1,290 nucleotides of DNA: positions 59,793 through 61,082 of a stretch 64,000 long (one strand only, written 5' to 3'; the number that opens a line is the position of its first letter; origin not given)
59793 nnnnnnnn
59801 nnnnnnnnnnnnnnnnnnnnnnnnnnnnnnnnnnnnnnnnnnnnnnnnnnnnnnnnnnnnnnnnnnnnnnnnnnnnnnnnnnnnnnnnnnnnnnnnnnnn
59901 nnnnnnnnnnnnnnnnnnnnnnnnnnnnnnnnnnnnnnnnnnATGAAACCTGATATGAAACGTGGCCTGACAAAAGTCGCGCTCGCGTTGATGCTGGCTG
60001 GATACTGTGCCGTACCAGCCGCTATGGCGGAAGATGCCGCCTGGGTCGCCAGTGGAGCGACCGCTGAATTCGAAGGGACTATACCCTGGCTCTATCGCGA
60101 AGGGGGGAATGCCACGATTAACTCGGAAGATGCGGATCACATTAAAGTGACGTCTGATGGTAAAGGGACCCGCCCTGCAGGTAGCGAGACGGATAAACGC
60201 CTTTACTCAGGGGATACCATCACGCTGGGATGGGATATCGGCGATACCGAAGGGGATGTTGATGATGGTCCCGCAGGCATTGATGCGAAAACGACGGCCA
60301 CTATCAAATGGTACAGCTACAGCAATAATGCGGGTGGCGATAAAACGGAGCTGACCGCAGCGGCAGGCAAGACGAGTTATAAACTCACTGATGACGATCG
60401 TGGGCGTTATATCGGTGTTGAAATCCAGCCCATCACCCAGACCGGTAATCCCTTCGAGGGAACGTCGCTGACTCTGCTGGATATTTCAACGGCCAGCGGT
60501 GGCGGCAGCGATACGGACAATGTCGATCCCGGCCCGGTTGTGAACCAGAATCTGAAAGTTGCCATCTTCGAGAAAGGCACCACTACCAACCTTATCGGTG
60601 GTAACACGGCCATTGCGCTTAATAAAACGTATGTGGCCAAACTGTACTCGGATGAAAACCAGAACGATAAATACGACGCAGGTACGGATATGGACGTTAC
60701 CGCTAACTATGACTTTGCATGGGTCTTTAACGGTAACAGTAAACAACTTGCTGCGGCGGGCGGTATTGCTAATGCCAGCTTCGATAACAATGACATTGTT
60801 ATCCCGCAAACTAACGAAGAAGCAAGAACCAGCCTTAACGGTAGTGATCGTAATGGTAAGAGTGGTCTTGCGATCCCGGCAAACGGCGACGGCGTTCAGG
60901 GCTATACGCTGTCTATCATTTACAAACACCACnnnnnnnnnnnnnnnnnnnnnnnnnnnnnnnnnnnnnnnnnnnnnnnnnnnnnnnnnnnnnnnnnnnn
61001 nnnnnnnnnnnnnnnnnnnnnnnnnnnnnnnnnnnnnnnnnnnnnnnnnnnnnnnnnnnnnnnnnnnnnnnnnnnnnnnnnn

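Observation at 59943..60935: SinI-like secreted protein is a paralog of the C-terminal domain of the adjacent inverse autotransporter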

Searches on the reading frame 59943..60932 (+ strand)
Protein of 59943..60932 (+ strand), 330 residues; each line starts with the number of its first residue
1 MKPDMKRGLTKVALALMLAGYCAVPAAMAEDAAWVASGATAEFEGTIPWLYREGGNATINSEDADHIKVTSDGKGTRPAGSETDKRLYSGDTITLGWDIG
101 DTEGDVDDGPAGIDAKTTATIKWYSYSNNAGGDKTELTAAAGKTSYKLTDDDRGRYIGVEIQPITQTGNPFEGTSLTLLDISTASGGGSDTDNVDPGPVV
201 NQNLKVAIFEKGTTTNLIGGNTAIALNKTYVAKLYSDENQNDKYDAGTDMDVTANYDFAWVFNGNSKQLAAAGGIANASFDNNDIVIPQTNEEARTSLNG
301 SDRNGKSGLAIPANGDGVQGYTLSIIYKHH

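Call 12: search_protein_families(proteins=[window:59943-60932:+], library=ncbifam, max_evalue=0.01)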
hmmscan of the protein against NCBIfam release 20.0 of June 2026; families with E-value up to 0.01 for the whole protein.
window:59943-60932:+ (330 aa): 2 families
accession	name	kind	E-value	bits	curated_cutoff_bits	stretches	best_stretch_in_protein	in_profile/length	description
NF040711.1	partner_SinI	subfamily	6.2e-113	377.3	165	1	6-327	1-299/299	SinI family autotransporter-associated protein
NF033423.1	inverse_SinH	equivalog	3.7e-11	42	999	1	211-329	623-729/730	intimin-like inverse autotransporter SinH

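Call 15: profile_search(protein=window:59943-60932:+)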
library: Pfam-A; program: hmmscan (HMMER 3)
A. the first sequence (330 residues): domains with independent E <= 10: 2; with E <= 0.001: 0
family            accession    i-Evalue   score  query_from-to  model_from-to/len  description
IG_AIR9           PF23197.1      0.0015    18.8     116-169        28-78/87  AIR9 A9 domain
SCAB-Ig           PF16709.11       0.32    11.5     118-163        27-70/98  Ig domain of plant-specific actin-binding protein

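Call 24: find_homologous_proteins(query=window:59943-60932:+, max_evalue=0.001)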
Query window:59943-60932:+ (330 aa): 151 proteins with E <= 0.001 among 4264 candidates; the best 120 are listed.
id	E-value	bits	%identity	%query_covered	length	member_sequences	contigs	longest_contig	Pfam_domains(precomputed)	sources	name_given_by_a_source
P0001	2.2e-209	713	97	100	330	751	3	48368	-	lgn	-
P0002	2.2e-204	696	95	100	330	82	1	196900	-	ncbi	ncbi:SinI family autotransporter-associated protein [Escherichia coli]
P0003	4.9e-180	616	84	100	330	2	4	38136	-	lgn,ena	-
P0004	6.9e-180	616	83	100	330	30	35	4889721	-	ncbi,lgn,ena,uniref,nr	ncbi:TPA: hypothetical protein RY449_000589 [Escherichia albertii]|uniref:SinI family autotransporte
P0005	3.0e-166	571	80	100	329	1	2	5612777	-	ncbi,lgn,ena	ncbi:SinI family autotransporter-associated protein [Pseudocitrobacter corydidari]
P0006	6.1e-166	570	79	100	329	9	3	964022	-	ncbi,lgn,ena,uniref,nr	ncbi:hypothetical protein GCM10011445_00760 [Pseudocitrobacter faecalis]|uniref:SinI family autotran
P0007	8.5e-161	553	76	100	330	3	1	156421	-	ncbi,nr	ncbi:SinI family autotransporter-associated protein [Enterobacteriaceae bacterium G50]|nr:SinI famil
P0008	1.9e-157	542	95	78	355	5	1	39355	-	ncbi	-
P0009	3.3e-156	538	93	79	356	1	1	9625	-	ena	-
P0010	8.1e-150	517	72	100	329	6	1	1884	-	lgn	-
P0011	2.8e-139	482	94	70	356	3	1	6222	-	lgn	-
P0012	5.6e-133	462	65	100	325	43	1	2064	-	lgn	-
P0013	2.2e-130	453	65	100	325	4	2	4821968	-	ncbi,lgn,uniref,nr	ncbi:SinI family autotransporter-associated protein [Escherichia coli]|uniref:SinI family autotransp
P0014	3.0e-128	446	95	64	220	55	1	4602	-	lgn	-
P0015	3.4e-124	433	65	100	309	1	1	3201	-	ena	-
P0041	2.0e-72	263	43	100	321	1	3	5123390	-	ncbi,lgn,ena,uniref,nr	ncbi:hypothetical protein HV077_20585 [Citrobacter freundii]|uniref:Outer membrane protein n=1 Tax=C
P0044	6.2e-72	261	44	100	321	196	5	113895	-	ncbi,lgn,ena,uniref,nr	ncbi:TPA: hypothetical protein OFW95_003702 [Escherichia coli]|uniref:SinI family autotransporter-as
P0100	9.5e-64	234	43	100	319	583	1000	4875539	-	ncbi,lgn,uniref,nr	ncbi:hypothetical protein B7N40_20150 [Salmonella enterica subsp. enterica serovar Bovismorbificans]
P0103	1.8e-63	233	42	100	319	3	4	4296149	-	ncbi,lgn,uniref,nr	ncbi:hypothetical protein SOASR030_04560 [Leminorella grimontii]|uniref:Uncharacterized protein n=1 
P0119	5.1e-58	215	41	100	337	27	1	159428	-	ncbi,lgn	ncbi:SinI family autotransporter-associated protein [Escherichia albertii]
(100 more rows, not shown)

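Call 25: search_solved_structures(query=window:59943-60932:+, max_evalue=10)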
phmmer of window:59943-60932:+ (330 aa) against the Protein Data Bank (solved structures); distinct sequences matched with E-value up to 10: 0.

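Call 31: predict_structure(alignment_id=A1)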
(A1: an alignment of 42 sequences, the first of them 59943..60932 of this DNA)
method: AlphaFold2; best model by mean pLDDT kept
length: 330 residues; sequences in the alignment: 42
mean_pLDDT: 84.2   pTM: 0.71
mean pLDDT of the five models: 84.2, 73.4, 72.8, 72.1, 69.6
residues with pLDDT >= 90: 166; 70-90: 119; 50-70: 13; < 50: 32
segments of 3 or more residues with pLDDT < 50: 1-30
pLDDT, mean of each block of 10 residues (from residue 1): 37 35 45 73 86 85 86 86 86 91 77 91 93 92 95 92 87 91 62 80 91 86 93 92 86 92 95 97 97 97 96 93 93
secondary structure, 60 per line:
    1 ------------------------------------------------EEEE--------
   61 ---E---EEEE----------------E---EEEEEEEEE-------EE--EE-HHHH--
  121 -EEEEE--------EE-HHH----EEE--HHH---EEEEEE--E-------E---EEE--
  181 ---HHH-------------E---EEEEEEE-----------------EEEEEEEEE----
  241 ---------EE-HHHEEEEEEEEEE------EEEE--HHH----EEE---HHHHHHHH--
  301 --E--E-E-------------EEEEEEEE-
elements in order: E49-52 E68-71 E92-100 H115-118 E122-126 E145-147 E156-161 E176-178 E204-210 E228-236 E256-265 E272-275 E285-287 H291-298 E322-329

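Call 36: fold_search(model_id=the predicted structure, library=pdb)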
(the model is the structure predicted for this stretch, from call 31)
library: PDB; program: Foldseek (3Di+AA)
matches with E <= 10: 536; with E <= 0.001: 0
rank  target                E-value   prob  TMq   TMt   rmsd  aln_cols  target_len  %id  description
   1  4dix_A                1.3e-02  0.89  0.18  0.27  15.0       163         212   16  Crystal structure of the Ig-PH domain of actin-binding protein SCAB1 (released 2012-02-29)
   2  7oa8                  2.5e-02  0.33  0.22  0.20  18.4       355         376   12  PilC minor pilin of Streptococcus sanguinis SK36 type IV pili (released 2022-05-04)
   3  6iaa_A                2.6e-02  0.21  0.15  0.07  16.3       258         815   10  hRobo2 ectodomain (released 2019-03-13)
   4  4qqv_A                4.3e-02  0.23  0.19  0.17  15.7       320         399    8  Extracellular domains of mouse IL-3 beta receptor (released 2014-09-03)
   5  1axi_B                4.6e-02  0.09  0.13  0.19  16.6       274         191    9  STRUCTURAL PLASTICITY AT THE HGH:HGHBP INTERFACE (released 1998-01-28)
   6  6pok                  5.1e-02  0.21  0.19  0.27  13.1       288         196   11  Crystal structure of the Robo3 FN2-3 domains (released 2020-05-06)
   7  1hwg_C                5.1e-02  0.11  0.13  0.20  15.7       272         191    7  1:2 COMPLEX OF HUMAN GROWTH HORMONE WITH ITS SOLUBLE BINDING PROTEIN (released 1997-11-19)
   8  7oa7                  5.7e-02  0.16  0.19  0.18  18.0       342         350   13  PilC minor pilin of Streptococcus sanguinis 2908 type IV pili (released 2022-05-04)
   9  8uin_A                1.1e-01  0.25  0.21  0.12  13.5       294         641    8  Structure of the C3bBb-albicin complex (released 2024-05-08)
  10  7s2r_A                1.3e-01  0.14  0.17  0.23  12.7       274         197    6  nanobody bound to IL-2Rg (released 2022-03-30)
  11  4f37_F                1.3e-01  0.11  0.18  0.23  13.2       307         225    7  Structure of the tethered N-terminus of Alzheimer's disease A peptide (released 2013-05-15)
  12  9c9c_A                1.5e-01  0.23  0.21  0.32  14.1       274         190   10  Protein receptor (released 2025-08-27)
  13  3lpw_B                1.6e-01  0.25  0.18  0.27  13.3       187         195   11  Crystal structure of the FnIII-tandem A77-A78 from the A-band of titin (released 2010-09-08)
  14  8qod_C                1.6e-01  0.12  0.17  0.24  12.3       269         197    7  CRYSTAL STRUCTURE OF FVIIA IN COMPLEX WITH A BENZAMIDINE-BASED INHIBITOR (released 2024-10-09)
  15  4z0v                  1.8e-01  0.80  0.22  0.17  12.9       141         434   15  The structure of human PDE12 residues 161-609 (released 2015-06-17)
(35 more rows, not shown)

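Call 42: find_encoding_contigs(protein=P0100, flank=6000, max_places=2)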
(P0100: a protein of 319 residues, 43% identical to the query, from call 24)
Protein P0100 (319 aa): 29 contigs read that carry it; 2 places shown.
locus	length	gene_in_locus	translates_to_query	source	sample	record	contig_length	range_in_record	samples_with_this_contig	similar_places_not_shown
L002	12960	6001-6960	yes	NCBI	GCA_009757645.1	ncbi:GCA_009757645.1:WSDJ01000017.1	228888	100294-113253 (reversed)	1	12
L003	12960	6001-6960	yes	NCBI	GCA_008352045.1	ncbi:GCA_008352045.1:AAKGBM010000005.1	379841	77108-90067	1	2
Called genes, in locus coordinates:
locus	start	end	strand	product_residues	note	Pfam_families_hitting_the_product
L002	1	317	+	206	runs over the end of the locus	PF09976:TPR_21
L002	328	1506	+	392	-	PF01011:PQQ (faint), PF25293:Beta-prop_EMC1_N (faint), PF13360:PQQ_2, PF13570:Beta-prop_ACSF4, PF13360:PQQ_2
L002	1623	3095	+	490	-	PF00071:Ras (faint), PF00350:Dynamin_N (faint), PF01926:MMR_HSR1, PF02421:FeoB_N, PF00009:GTP_EFTU, PF01926:MMR_HSR1, PF02421:FeoB_N, PF14714:KH_dom-like, +4 more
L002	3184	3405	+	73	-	PF07191:Zn_ribbon_6, PF03119:DNA_ligase_ZBD (faint)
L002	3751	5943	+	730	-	PF11924:IAT_beta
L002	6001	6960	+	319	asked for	-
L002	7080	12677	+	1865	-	PF05688:BIg21, PF05689:InvE_AD, PF05688:BIg21, PF05689:InvE_AD, PF05688:BIg21, PF05689:InvE_AD, PF05688:BIg21, PF05689:InvE_AD, +5 more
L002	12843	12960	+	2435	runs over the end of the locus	PF05688:BIg21, PF05689:InvE_AD, PF05688:BIg21, PF05689:InvE_AD, PF05688:BIg21, PF05689:InvE_AD, PF05688:BIg21, PF05689:InvE_AD, +10 more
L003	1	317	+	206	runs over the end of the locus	PF09976:TPR_21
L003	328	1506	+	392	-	PF01011:PQQ (faint), PF25293:Beta-prop_EMC1_N (faint), PF13360:PQQ_2, PF13570:Beta-prop_ACSF4, PF13360:PQQ_2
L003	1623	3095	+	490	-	PF00071:Ras (faint), PF00350:Dynamin_N (faint), PF01926:MMR_HSR1, PF02421:FeoB_N, PF00009:GTP_EFTU, PF01926:MMR_HSR1, PF02421:FeoB_N, PF14714:KH_dom-like, +4 more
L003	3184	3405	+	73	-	PF07191:Zn_ribbon_6, PF03119:DNA_ligase_ZBD (faint)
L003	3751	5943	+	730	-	PF11924:IAT_beta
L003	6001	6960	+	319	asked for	-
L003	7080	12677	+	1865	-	PF05688:BIg21, PF05689:InvE_AD, PF05688:BIg21, PF05689:InvE_AD, PF05688:BIg21, PF05689:InvE_AD, PF05688:BIg21, PF05689:InvE_AD, +5 more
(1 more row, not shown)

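Call 43: find_encoding_contigs(protein=P0103, flank=6000, max_places=2)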
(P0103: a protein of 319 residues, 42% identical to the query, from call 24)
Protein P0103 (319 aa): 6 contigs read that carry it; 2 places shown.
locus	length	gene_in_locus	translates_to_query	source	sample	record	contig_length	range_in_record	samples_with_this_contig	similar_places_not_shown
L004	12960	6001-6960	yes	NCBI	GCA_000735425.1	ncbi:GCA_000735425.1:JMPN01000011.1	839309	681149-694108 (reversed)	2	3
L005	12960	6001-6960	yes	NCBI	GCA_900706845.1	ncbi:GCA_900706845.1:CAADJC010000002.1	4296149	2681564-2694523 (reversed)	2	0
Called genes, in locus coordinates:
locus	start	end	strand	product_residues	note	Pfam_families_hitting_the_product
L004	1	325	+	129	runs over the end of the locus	PF13539:Peptidase_M15_4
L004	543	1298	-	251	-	PF09339:HTH_IclR, PF01614:IclR_C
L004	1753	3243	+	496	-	PF00474:SSF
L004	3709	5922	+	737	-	PF11924:IAT_beta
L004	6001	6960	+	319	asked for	-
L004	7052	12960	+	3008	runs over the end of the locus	PF05688:BIg21, PF05689:InvE_AD, PF05688:BIg21, PF05689:InvE_AD, PF05688:BIg21, PF05689:InvE_AD, PF05688:BIg21, PF05689:InvE_AD, +13 more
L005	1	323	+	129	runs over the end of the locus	PF13539:Peptidase_M15_4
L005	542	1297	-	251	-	PF09339:HTH_IclR, PF01614:IclR_C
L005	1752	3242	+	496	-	PF00474:SSF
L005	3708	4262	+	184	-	PF11924:IAT_beta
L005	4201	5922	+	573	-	PF11924:IAT_beta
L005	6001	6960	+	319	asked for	-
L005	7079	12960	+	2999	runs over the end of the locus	PF05688:BIg21, PF05689:InvE_AD, PF05688:BIg21, PF05689:InvE_AD, PF05688:BIg21, PF05689:InvE_AD, PF05688:BIg21, PF05689:InvE_AD, +13 more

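Call 44: find_encoding_contigs(protein=P0041, flank=6000, max_places=2)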
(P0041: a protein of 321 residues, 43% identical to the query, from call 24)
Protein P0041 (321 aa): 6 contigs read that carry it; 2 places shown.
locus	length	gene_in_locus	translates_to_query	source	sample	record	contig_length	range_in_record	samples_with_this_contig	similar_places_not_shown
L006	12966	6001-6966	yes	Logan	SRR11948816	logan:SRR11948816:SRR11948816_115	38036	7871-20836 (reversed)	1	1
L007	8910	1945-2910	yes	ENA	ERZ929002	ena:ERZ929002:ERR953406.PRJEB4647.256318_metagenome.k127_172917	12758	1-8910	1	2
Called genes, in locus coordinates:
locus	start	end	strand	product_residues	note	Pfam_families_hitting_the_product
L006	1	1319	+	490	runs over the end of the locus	PF00071:Ras (faint), PF00350:Dynamin_N (faint), PF01926:MMR_HSR1, PF02421:FeoB_N, PF00009:GTP_EFTU, PF01926:MMR_HSR1, PF02421:FeoB_N, PF14714:KH_dom-like, +4 more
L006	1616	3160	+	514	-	PF07690:MFS_1, PF00854:PTR2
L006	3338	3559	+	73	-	PF07191:Zn_ribbon_6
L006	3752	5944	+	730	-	PF11924:IAT_beta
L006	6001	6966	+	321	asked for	-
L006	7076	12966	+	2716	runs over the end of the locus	PF05688:BIg21, PF05689:InvE_AD, PF05688:BIg21, PF05689:InvE_AD, PF05688:BIg21, PF05689:InvE_AD, PF05688:BIg21, PF05689:InvE_AD, +11 more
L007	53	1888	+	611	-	PF11924:IAT_beta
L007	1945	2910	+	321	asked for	-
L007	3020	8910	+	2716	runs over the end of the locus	PF05688:BIg21, PF05689:InvE_AD, PF05688:BIg21, PF05689:InvE_AD, PF05688:BIg21, PF05689:InvE_AD, PF05688:BIg21, PF05689:InvE_AD, +11 more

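Call 54: search_solved_structures(query=A1, max_evalue=10, show_alignments=2)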
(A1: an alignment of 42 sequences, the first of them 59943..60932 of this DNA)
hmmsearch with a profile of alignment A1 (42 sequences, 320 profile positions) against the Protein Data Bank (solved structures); distinct sequences matched with E-value up to 10: 0.

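Call 72: search_protein_families(proteins=[window:59943-60932:+], library=ncbifam, max_evalue=10)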
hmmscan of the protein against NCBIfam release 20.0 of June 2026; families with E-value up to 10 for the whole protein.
window:59943-60932:+ (330 aa): 2 families
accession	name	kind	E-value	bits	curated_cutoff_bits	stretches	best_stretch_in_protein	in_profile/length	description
NF040711.1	partner_SinI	subfamily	6.2e-113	377.3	165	1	6-327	1-299/299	SinI family autotransporter-associated protein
NF033423.1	inverse_SinH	equivalog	3.7e-11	42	999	1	211-329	623-729/730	intimin-like inverse autotransporter SinH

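Call 74: find_encoding_contigs(protein=P0005, flank=3500, max_places=1)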
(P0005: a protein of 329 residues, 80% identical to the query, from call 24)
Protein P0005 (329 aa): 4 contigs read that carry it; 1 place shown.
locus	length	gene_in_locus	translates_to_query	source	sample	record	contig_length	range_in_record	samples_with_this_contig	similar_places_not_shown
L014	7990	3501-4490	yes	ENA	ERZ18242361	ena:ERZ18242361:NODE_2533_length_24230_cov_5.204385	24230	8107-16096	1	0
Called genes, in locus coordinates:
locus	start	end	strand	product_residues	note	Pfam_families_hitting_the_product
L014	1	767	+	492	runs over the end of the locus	PF00071:Ras (faint), PF00350:Dynamin_N (faint), PF01926:MMR_HSR1, PF02421:FeoB_N, PF00009:GTP_EFTU, PF01926:MMR_HSR1, PF02421:FeoB_N, PF14714:KH_dom-like, +5 more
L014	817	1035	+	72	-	PF07191:Zn_ribbon_6, PF03119:DNA_ligase_ZBD (faint)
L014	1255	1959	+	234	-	PF11924:IAT_beta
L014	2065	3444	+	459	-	PF11924:IAT_beta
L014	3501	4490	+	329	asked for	-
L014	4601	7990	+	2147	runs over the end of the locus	PF05688:BIg21, PF05689:InvE_AD, PF05688:BIg21, PF05689:InvE_AD, PF05688:BIg21, PF05689:InvE_AD, PF05688:BIg21, PF05689:InvE_AD, +6 more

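Call 75: find_encoding_contigs(protein=P0119, flank=3500, max_places=1)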
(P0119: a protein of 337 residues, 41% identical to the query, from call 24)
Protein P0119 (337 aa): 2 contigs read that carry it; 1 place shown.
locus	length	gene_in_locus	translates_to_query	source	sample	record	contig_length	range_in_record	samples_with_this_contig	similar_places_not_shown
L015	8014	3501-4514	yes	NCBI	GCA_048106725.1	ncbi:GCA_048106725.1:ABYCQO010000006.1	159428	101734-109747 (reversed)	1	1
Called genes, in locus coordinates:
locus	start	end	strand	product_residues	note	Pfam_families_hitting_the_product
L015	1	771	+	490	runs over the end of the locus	PF00071:Ras (faint), PF00350:Dynamin_N (faint), PF01926:MMR_HSR1, PF02421:FeoB_N, PF00009:GTP_EFTU, PF01926:MMR_HSR1, PF02421:FeoB_N, PF14714:KH_dom-like, +4 more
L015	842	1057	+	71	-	PF07191:Zn_ribbon_6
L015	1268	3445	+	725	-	PF11924:IAT_beta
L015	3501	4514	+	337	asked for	-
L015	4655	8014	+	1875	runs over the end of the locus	PF05688:BIg21, PF05689:InvE_AD, PF05688:BIg21, PF05689:InvE_AD, PF05688:BIg21, PF05689:InvE_AD, PF05688:BIg21, PF05689:InvE_AD, +4 more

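Call 76: find_encoding_contigs(protein=P0044, flank=3500, max_places=1)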
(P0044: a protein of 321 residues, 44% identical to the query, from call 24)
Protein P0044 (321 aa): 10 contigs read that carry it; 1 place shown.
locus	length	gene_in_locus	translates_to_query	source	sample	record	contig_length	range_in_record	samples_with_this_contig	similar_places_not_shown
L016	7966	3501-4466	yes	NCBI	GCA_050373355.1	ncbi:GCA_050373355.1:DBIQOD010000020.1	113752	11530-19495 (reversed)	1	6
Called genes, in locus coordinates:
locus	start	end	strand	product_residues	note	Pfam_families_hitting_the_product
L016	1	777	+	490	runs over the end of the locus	PF00071:Ras (faint), PF00350:Dynamin_N (faint), PF01926:MMR_HSR1, PF02421:FeoB_N, PF00009:GTP_EFTU, PF01926:MMR_HSR1, PF02421:FeoB_N, PF14714:KH_dom-like, +4 more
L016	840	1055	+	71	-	PF07191:Zn_ribbon_6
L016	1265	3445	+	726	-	PF11924:IAT_beta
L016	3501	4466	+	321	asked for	-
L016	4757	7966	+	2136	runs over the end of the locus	PF05688:BIg21, PF05689:InvE_AD, PF05688:BIg21, PF05689:InvE_AD, PF05688:BIg21, PF05689:InvE_AD, PF05688:BIg21, PF05689:InvE_AD, +7 more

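Call 109: fold_search(model_id=the predicted structure, library=afdb50)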
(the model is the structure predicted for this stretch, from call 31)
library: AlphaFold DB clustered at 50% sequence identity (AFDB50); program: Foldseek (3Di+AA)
matches with E <= 10: 1340; with E <= 0.001: 135
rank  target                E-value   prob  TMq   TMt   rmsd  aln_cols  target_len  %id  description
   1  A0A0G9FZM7            1.2e-47  1.00  0.89  0.91   5.2       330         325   68  Putative outer membrane protein [Escherichia coli]
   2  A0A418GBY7            1.6e-39  1.00  0.78  0.92   2.8       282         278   67  Uncharacterized protein (Fragment) [Escherichia coli]
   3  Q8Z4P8                1.7e-32  1.00  0.72  0.73  10.3       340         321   41  Exported protein [Salmonella typhi]
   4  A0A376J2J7            1.9e-30  1.00  0.51  0.69   5.2       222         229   68  Putative outer membrane protein [Escherichia coli]
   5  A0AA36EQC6            1.3e-28  1.00  0.63  0.64  11.0       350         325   37  Uncharacterized protein
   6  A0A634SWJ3            2.2e-28  1.00  0.51  0.36  12.5       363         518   37  Outer membrane protein [Salmonella enterica subsp. enterica serovar Javiana]
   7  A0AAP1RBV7            7.1e-28  1.00  0.56  0.70  23.8       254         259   66  Outer membrane protein (Fragment) [Escherichia coli]
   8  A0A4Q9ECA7            1.7e-25  1.00  0.53  0.57  17.4       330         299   32  Ornithine carbamoyltransferase [Hafnia paralvei]
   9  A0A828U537            2.7e-24  1.00  0.36  0.37  36.6       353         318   36  Putative exported protein [Escherichia coli DEC2D]
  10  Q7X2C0                1.0e-23  1.00  0.48  0.82   4.3       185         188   72  Aec3 [Escherichia coli]
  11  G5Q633                6.5e-23  1.00  0.50  0.64   5.4       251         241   41  SinI protein [Salmonella enterica subsp. enterica serovar Montevideo str. S5-403]
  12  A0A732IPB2            7.2e-22  1.00  0.48  0.63  13.4       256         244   43  Outer membrane protein (Fragment) [Salmonella typhimurium]
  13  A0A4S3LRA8            4.8e-21  1.00  0.58  0.74   4.3       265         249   34  Uncharacterized protein
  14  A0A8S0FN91            9.3e-18  1.00  0.32  0.54  25.6       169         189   91  Uncharacterized protein [Escherichia coli]
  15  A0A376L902            4.4e-17  1.00  0.30  0.63  21.1       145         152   94  SinI like protein [Escherichia coli]
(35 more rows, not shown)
